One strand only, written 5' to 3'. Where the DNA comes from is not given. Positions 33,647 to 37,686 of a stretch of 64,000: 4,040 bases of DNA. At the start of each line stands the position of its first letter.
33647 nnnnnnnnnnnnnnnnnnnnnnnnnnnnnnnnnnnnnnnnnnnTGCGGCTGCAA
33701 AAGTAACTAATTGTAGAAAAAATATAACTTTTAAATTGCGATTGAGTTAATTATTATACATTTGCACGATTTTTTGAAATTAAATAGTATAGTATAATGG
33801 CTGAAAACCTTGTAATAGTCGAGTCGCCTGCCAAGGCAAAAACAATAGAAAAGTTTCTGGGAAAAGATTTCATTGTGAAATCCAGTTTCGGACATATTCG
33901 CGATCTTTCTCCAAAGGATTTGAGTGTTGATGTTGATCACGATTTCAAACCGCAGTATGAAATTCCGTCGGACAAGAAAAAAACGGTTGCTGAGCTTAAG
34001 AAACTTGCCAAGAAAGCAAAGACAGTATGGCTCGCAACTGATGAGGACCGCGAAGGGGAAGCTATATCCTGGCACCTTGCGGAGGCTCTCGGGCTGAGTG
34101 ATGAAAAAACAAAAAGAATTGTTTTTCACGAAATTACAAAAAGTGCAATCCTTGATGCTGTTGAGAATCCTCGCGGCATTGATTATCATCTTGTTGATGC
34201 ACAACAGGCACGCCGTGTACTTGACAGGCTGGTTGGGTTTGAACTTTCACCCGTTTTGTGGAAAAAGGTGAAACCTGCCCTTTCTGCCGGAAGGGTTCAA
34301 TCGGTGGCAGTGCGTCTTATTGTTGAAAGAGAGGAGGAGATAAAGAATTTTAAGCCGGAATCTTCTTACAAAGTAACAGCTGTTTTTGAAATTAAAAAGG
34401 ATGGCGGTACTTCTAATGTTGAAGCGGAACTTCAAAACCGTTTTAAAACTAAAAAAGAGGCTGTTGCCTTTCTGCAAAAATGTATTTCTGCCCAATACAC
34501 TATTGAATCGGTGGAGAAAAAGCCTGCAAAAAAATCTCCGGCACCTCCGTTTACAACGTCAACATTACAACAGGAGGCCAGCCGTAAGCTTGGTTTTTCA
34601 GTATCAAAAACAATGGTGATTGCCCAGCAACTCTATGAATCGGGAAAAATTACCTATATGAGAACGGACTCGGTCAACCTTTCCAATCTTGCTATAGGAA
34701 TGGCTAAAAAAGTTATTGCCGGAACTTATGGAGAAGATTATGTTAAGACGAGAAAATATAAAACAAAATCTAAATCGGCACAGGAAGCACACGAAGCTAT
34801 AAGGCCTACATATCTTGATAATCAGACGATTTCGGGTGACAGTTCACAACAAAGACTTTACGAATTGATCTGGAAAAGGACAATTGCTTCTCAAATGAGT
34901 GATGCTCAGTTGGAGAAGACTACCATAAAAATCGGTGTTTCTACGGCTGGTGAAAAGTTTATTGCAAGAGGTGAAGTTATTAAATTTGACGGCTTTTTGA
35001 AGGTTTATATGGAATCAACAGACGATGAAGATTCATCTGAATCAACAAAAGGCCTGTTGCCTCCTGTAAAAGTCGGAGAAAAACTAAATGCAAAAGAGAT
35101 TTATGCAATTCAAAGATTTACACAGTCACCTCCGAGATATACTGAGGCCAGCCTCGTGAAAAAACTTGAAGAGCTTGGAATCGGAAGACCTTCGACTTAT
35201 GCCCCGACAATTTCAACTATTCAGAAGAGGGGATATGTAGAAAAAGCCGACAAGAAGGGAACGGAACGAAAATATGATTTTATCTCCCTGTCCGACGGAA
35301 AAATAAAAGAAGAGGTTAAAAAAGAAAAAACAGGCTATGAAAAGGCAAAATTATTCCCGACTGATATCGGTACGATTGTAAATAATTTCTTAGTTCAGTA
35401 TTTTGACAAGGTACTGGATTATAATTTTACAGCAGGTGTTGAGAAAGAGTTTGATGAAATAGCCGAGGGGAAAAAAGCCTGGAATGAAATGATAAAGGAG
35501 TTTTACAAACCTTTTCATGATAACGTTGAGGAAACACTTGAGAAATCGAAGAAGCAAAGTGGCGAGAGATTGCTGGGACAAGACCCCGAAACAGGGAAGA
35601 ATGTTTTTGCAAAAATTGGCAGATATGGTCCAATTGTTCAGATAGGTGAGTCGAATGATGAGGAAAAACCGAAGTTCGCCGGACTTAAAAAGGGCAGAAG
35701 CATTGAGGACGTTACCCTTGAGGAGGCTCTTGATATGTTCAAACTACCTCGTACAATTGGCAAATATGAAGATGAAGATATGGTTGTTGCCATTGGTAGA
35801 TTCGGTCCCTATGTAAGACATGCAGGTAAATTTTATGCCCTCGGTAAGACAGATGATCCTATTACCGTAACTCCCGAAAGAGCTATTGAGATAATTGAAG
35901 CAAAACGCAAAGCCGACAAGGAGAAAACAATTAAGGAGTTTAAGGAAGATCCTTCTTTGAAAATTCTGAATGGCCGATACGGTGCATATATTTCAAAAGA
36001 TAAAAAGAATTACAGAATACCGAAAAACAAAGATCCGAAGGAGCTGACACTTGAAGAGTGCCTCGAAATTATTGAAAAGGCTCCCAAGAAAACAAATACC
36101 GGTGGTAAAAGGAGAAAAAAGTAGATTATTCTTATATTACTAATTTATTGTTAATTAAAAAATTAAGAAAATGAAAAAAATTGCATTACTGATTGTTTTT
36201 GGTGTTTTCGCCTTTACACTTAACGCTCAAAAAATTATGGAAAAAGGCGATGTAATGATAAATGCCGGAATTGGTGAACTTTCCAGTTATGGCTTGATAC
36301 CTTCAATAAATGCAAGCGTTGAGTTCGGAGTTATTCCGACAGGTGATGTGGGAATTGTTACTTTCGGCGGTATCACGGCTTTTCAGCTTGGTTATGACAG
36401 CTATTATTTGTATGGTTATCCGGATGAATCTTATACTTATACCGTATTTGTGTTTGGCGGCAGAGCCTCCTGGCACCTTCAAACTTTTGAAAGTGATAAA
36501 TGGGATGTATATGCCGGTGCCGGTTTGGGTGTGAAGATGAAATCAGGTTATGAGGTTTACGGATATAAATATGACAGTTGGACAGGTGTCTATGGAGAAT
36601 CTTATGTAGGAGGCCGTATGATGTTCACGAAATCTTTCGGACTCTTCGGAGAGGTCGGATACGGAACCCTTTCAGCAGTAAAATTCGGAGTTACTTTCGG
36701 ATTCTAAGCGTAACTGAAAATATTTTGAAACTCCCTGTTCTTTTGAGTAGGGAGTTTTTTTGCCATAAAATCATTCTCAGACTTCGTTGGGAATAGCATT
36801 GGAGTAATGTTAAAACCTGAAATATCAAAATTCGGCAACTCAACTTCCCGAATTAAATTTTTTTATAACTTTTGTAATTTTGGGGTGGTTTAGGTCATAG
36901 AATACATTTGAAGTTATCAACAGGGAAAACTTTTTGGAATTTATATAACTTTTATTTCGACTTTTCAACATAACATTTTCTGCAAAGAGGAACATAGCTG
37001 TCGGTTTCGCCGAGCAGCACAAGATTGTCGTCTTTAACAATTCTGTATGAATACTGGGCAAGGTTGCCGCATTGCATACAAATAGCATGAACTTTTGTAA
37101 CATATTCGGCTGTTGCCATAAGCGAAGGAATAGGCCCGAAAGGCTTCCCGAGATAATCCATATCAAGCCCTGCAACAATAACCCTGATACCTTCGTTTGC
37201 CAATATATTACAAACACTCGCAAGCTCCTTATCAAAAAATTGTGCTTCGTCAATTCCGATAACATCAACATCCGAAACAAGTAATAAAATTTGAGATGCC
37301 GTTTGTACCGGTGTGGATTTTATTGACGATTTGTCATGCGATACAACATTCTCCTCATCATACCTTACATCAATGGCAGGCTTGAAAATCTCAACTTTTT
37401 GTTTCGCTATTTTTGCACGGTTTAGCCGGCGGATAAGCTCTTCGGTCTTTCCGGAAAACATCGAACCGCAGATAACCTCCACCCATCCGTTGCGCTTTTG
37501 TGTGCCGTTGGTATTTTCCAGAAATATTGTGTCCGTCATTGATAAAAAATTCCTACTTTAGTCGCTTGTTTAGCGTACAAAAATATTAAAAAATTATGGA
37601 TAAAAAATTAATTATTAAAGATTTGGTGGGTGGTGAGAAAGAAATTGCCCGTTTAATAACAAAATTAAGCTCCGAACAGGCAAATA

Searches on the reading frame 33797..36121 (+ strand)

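Call 11: search_protein_families(library=pfam, proteins=[window:33797-36121:+], max_evalue=0.00001)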
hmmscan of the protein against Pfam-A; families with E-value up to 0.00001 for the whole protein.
window:33797-36121:+ (775 aa): 3 families
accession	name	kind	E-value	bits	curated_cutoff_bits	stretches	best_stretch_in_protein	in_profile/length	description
PF01131.25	Topoisom_bac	-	7e-122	407.8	35.1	2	128-486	2-362/411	DNA topoisomerase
PF13368.11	Toprim_C_rpt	-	3.2e-46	155.5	22.3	3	715-766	2-53/57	Topoisomerase C-terminal repeat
PF01751.28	Toprim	-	1.3e-22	80.2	23.1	1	5-113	2-96/96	Toprim domain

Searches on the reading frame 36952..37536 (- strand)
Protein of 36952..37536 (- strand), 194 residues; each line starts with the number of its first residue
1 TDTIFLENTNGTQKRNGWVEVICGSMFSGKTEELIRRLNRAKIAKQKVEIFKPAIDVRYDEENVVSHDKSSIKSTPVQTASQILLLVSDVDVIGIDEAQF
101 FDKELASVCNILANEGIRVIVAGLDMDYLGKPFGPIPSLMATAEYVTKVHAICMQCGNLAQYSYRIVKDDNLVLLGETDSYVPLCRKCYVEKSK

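Call 11: search_protein_families(library=pfam, proteins=[window:36952-37536:-], max_evalue=0.00001)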
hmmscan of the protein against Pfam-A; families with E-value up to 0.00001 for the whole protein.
window:36952-37536:- (194 aa): 1 family
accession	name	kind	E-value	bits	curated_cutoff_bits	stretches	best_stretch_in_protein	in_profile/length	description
PF00265.24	TK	-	4.5e-57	193.2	20.6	1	17-189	1-176/176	Thymidine kinase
